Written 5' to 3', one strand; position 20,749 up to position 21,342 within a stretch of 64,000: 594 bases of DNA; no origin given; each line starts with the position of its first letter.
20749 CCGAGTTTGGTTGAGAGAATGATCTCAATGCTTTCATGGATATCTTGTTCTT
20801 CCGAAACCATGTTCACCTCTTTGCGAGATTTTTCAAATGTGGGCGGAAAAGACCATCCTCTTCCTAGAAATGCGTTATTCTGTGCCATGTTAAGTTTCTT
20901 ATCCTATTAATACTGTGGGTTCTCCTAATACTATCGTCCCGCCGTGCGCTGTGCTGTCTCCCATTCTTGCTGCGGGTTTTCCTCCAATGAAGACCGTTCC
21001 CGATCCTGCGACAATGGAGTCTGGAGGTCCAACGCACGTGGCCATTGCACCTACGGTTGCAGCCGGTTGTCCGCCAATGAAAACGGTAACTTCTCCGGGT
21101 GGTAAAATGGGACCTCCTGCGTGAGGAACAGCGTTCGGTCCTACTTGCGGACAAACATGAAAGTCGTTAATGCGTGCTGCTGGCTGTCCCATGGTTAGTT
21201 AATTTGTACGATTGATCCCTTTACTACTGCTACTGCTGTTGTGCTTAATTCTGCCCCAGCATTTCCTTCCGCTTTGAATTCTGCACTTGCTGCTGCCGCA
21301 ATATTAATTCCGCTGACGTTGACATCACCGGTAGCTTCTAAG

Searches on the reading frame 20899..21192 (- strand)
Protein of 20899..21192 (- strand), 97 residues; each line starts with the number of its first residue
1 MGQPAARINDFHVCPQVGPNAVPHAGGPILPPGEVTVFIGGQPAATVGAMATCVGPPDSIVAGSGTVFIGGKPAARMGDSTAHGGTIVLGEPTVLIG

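Call 6: search_protein_families(library=pfam, proteins=[window:20899-21192:-], max_evalue=0.01)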
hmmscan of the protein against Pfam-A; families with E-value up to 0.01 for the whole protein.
window:20899-21192:- (97 aa): 2 families
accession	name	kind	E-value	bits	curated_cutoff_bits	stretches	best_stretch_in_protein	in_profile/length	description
PF05488.18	PAAR_motif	-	2.7e-25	88.8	27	1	22-88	4-69/70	PAAR motif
PF13665.11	Tox-PAAR-like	-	0.0008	20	31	1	35-83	53-101/108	Toxin PAAR-like domain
